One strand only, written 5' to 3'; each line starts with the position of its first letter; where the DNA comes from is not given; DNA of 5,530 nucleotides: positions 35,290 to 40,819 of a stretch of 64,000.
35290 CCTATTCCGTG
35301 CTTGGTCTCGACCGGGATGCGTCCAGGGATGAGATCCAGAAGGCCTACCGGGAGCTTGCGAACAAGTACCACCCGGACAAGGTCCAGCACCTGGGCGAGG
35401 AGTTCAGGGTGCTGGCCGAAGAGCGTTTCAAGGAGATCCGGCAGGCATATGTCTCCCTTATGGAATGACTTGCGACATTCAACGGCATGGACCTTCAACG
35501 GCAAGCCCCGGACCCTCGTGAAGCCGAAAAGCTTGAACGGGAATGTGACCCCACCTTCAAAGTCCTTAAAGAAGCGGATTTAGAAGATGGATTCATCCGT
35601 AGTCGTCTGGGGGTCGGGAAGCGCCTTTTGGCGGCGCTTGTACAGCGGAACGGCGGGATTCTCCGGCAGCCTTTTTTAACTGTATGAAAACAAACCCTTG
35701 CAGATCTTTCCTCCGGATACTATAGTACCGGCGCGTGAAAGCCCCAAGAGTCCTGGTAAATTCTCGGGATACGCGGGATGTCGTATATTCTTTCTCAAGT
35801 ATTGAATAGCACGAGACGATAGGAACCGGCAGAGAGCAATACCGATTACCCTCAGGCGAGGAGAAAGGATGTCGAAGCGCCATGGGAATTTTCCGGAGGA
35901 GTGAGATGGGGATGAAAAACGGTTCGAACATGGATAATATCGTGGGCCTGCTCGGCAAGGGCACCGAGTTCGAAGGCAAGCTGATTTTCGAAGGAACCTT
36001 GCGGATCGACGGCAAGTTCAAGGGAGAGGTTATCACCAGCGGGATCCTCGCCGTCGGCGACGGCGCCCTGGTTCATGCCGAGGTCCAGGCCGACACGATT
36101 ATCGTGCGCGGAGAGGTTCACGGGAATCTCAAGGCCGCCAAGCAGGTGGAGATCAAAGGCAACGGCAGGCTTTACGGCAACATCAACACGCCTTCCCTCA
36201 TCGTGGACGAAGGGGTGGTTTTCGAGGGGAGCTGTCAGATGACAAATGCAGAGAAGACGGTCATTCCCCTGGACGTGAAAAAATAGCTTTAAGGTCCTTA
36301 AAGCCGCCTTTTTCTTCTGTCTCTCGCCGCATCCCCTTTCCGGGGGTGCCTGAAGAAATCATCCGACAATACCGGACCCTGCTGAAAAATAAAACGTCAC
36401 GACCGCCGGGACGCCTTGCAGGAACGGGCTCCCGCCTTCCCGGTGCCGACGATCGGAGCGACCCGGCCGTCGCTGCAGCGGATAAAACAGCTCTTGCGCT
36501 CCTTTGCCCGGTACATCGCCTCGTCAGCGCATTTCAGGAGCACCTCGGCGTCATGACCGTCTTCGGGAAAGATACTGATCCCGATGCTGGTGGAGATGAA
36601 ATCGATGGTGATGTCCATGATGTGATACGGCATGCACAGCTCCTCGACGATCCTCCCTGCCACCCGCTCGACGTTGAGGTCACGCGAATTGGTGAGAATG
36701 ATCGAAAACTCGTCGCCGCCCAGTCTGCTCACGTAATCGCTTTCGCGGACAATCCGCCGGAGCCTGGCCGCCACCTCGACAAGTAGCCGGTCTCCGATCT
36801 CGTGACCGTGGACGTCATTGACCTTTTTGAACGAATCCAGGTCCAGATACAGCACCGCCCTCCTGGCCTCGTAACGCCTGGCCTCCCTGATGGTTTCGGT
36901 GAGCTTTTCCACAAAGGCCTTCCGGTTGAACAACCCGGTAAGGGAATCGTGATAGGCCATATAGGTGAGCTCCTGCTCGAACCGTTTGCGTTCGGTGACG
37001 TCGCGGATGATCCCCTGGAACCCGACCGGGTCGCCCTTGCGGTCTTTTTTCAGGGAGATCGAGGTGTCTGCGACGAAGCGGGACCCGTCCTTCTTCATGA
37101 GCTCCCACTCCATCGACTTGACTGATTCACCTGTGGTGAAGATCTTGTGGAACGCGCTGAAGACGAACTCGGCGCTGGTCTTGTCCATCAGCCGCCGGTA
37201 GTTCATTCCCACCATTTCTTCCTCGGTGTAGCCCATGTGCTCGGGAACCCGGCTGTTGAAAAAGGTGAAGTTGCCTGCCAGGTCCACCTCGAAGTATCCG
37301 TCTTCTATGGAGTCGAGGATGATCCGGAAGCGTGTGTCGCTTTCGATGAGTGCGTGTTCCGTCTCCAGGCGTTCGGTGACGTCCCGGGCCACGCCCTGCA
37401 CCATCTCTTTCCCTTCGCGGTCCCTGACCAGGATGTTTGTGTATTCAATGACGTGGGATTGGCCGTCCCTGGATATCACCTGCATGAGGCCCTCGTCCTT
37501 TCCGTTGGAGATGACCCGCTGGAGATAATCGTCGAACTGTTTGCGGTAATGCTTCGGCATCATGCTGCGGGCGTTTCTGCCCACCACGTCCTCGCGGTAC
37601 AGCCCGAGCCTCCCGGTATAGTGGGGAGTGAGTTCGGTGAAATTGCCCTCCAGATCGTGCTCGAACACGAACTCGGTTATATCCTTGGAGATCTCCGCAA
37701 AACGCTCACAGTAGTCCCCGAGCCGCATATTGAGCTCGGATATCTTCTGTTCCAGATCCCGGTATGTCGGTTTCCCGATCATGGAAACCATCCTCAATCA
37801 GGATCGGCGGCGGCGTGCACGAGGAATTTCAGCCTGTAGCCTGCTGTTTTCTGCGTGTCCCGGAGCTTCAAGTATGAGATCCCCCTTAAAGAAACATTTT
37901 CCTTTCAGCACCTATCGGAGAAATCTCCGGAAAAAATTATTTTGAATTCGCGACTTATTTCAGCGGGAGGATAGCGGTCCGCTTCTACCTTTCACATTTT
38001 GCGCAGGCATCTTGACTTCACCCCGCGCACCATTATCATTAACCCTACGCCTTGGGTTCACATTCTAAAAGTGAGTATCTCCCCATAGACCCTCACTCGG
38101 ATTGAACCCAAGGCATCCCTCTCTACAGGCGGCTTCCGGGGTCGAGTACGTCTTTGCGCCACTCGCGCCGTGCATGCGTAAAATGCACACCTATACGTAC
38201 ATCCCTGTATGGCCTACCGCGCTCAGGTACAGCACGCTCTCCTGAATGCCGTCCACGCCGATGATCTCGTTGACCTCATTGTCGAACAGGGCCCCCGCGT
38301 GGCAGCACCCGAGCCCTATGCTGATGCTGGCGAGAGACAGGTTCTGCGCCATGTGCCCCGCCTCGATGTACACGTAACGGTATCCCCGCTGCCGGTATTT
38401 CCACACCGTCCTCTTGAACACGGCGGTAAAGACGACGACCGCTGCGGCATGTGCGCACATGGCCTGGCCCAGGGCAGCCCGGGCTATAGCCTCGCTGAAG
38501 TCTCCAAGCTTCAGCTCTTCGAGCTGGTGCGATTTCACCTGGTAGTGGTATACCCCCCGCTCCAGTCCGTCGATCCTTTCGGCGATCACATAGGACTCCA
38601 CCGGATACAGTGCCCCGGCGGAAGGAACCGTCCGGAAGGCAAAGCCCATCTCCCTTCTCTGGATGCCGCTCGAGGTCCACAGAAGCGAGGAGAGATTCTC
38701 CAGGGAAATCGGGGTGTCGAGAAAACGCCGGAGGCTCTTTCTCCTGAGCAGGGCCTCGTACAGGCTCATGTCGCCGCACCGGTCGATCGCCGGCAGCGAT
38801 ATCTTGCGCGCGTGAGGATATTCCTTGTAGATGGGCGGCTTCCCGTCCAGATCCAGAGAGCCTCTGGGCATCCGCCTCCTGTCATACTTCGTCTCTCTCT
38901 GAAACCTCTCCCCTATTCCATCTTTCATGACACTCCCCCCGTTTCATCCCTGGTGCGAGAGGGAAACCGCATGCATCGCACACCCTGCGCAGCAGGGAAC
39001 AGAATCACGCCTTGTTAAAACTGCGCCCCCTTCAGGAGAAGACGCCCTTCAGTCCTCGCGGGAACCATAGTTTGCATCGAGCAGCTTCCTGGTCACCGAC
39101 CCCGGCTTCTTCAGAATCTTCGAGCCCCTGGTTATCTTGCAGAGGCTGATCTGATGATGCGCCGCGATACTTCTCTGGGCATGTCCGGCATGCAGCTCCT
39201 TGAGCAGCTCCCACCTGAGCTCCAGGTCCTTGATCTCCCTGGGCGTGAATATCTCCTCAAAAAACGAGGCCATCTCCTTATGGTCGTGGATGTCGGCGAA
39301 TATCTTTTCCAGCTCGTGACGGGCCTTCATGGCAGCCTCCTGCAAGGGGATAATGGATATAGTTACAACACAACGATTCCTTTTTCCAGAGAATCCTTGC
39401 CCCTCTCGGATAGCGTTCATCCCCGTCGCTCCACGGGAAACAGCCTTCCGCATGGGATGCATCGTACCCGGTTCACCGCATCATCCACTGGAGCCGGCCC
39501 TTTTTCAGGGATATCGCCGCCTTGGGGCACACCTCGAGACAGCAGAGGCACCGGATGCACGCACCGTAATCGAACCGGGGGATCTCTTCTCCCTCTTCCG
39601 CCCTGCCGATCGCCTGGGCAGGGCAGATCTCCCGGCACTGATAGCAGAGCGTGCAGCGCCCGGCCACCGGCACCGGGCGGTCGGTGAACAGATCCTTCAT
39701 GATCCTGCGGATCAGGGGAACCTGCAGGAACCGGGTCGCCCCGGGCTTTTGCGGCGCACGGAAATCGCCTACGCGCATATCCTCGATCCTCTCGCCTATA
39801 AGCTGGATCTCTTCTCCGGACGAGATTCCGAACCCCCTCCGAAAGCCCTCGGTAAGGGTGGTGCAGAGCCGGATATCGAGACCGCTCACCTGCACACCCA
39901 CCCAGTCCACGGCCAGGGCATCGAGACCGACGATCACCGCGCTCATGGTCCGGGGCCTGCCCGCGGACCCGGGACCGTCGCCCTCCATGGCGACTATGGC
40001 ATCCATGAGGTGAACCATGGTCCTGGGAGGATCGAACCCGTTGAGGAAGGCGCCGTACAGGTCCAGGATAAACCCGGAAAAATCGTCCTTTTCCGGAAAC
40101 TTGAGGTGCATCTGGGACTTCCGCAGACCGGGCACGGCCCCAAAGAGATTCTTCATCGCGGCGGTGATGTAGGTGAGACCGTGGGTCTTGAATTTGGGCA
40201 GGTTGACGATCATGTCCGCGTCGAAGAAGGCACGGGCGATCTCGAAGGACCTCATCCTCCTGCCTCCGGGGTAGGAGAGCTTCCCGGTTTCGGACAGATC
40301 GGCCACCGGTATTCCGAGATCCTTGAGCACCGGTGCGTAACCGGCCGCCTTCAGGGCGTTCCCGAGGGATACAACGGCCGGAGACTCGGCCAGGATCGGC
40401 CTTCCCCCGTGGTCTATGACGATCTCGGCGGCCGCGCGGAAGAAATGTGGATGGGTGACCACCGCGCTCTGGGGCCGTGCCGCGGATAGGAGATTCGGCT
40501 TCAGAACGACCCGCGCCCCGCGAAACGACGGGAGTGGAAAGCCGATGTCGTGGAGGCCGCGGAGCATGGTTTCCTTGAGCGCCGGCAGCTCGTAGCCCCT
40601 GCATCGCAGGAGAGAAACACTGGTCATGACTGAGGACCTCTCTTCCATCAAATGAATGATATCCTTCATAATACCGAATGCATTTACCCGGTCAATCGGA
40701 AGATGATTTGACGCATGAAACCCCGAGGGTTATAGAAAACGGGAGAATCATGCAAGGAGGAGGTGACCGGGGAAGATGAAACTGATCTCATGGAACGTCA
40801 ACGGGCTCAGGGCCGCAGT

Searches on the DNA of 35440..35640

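Call 84: search_rna_families(source=window, start=35440, end=35640, threshold=evalue, max_evalue=10)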
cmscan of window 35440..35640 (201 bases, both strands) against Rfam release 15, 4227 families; matches with E-value up to 10: 3.
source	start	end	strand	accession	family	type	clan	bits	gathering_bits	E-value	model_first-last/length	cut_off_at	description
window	35440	35498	+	RF03916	MIR400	Gene; miRNA;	-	13.5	83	5.1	40-103/103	5'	MIR400 microRNA precursor family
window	35618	35637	-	RF02624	BSnc150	Gene; sRNA;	-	13.4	73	7.3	10-29/44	no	Brucella sRNA 150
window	35520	35530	+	RF02914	DUF805b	Cis-reg;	CL00115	9.6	35.6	4.6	7-17/35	no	DUF805b RNA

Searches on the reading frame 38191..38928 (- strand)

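Call 74: search_protein_families(library=pfam, proteins=[window:38191-38928:-], max_evalue=0.001)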
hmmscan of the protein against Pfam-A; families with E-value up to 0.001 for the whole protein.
window:38191-38928:- (245 aa): 1 family
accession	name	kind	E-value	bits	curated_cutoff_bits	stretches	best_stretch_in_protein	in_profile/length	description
PF00881.29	Nitroreductase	-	2.6e-26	93.2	23.5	1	61-240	2-167/167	Nitroreductase family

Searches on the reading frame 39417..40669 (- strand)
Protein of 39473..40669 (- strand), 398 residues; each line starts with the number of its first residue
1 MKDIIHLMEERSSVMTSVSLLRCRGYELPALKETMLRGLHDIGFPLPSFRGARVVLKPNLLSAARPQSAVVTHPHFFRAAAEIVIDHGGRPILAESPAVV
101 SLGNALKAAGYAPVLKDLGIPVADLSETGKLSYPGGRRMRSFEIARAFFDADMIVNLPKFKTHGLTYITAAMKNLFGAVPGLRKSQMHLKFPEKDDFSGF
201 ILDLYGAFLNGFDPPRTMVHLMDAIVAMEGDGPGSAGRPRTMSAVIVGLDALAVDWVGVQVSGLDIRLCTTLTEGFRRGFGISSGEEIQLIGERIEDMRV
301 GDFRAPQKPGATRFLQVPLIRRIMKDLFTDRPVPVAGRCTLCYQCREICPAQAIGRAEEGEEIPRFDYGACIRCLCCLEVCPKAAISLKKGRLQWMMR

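Call 72: search_protein_families(library=pfam, proteins=[window:39417-40604:-], max_evalue=0.001)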
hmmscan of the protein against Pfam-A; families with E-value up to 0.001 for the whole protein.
window:39417-40604:- (395 aa): 0 families

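Call 74: search_protein_families(library=pfam, proteins=[window:39473-40669:-], max_evalue=0.001)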
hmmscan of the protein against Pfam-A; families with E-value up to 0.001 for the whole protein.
window:39473-40669:- (398 aa): 9 families
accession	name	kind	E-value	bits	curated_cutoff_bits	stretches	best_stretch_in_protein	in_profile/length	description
PF04015.17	DUF362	-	6.6e-51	173.7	24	1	54-259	1-199/200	Domain of unknown function (DUF362)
PF00037.32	Fer4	-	2.2e-07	30.8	21.1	0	365-387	2-24/24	4Fe-4S binding domain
PF12838.12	Fer4_7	-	1.6e-06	28.9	27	1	338-385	1-52/52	4Fe-4S dicluster domain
PF13187.11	Fer4_9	-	3.5e-06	27.4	27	1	338-386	1-52/52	4Fe-4S dicluster domain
PF13237.11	Fer4_10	-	1.4e-05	25.3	25.5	1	337-382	7-53/53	4Fe-4S dicluster domain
PF12797.12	Fer4_2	-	4.3e-05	23.7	24.5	0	363-382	2-21/22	4Fe-4S binding domain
PF13183.11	Fer4_8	-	5.9e-05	24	27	0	335-351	50-66/68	4Fe-4S dicluster domain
PF13484.11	Fer4_16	-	0.00013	23.1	30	0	338-357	1-20/66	4Fe-4S double cluster binding domain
PF12837.12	Fer4_6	-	0.00018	21.7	25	0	363-386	1-24/24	4Fe-4S binding domain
